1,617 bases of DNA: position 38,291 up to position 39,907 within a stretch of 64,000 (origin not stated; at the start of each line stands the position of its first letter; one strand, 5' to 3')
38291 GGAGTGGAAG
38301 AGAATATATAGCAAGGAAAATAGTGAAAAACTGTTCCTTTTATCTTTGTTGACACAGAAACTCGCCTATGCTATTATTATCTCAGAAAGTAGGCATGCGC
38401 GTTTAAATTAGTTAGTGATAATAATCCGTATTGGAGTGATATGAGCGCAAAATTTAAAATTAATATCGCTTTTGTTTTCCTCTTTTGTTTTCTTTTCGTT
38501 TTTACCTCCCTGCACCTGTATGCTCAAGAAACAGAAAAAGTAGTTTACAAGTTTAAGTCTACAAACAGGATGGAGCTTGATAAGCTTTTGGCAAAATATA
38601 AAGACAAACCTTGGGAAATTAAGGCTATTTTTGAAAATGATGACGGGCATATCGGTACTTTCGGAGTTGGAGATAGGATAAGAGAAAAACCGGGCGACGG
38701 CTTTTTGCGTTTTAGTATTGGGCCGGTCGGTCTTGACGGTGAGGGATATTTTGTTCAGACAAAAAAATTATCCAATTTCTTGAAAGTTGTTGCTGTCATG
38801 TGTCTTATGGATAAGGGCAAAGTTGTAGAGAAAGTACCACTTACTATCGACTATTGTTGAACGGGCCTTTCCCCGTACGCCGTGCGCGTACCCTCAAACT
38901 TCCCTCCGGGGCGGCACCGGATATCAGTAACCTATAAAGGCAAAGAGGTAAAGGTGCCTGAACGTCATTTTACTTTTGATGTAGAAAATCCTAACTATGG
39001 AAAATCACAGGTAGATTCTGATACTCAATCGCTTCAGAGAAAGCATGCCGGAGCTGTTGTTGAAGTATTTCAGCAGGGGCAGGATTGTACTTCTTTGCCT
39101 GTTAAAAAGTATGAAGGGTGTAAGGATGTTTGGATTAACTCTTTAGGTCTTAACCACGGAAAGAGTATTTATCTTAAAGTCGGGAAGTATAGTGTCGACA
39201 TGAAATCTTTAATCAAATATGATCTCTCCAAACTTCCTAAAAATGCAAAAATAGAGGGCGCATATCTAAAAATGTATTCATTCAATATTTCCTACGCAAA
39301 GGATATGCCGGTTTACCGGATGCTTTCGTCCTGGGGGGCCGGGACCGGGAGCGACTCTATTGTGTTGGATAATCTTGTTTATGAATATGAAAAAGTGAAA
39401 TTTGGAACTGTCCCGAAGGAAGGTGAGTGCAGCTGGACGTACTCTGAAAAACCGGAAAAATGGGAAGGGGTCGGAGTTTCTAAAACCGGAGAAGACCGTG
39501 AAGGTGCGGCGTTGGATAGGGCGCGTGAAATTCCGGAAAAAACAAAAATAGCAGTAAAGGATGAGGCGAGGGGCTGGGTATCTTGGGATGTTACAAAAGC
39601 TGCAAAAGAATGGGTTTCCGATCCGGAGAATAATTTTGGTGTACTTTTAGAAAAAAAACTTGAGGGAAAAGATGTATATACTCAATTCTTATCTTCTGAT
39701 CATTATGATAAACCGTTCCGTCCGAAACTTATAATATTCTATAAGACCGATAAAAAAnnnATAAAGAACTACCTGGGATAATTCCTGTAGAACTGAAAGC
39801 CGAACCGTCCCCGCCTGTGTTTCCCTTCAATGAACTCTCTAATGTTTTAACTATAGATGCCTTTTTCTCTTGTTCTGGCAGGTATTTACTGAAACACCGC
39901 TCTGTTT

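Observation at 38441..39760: Candidate novel secreted Cys-Sec selenoprotein: two collinear ORFs joined by one in-frame TGA with a SECIS-like hairpin, 365 bp upstream of selD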

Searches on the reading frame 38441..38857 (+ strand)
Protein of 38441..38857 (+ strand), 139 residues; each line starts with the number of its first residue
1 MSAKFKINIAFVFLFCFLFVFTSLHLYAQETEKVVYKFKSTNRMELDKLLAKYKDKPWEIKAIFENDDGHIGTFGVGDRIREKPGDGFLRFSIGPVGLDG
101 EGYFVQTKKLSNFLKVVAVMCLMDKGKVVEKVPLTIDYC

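Call 7: search_protein_families(library=pfam, proteins=[window:38441-38857:+], max_evalue=0.1)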
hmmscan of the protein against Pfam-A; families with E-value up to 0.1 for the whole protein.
window:38441-38857:+ (139 aa): 1 family
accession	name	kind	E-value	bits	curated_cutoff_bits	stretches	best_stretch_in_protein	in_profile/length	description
PF09406.16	DUF2004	-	0.045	14.5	27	1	24-58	60-95/122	Protein of unknown function (DUF2004)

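Call 8: search_protein_families(library=ncbifam, proteins=[window:38441-38857:+], max_evalue=0.1)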
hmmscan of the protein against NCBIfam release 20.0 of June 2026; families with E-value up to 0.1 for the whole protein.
window:38441-38857:+ (139 aa): 0 families

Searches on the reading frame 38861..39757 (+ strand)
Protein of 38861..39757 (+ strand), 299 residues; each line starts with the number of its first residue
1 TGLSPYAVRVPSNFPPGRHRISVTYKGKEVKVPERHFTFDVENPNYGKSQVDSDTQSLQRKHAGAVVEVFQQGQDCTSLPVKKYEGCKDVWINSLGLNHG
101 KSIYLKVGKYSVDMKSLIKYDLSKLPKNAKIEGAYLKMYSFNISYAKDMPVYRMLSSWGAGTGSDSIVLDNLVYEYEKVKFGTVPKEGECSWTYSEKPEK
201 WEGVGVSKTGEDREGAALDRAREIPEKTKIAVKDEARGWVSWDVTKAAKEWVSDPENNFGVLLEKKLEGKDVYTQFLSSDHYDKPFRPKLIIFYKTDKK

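Call 7: search_protein_families(library=pfam, proteins=[window:38861-39757:+], max_evalue=0.1)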
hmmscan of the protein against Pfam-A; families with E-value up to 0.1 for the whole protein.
window:38861-39757:+ (299 aa): 3 families
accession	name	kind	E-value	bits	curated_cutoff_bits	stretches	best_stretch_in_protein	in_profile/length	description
PF06848.17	Disaggr_repeat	-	1e-08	35.5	33.9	2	239-292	127-179/179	Disaggregatase related repeat domain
PF24517.2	CBM96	-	1.2e-08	35.4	26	2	88-158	9-85/164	Carbohydrate-binding module family 96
PF00688.24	TGFb_propeptide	-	2.6e-07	31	25.8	1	229-265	173-209/242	TGF-beta propeptide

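Call 8: search_protein_families(library=ncbifam, proteins=[window:38861-39757:+], max_evalue=0.1)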
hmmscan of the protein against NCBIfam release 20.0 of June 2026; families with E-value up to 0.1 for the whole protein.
window:38861-39757:+ (299 aa): 1 family
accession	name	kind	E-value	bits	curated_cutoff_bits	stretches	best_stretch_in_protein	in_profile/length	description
NF033679.1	DNRLRE_dom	domain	1.6e-21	77.1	34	2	222-292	95-163/164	DNRLRE domain-containing protein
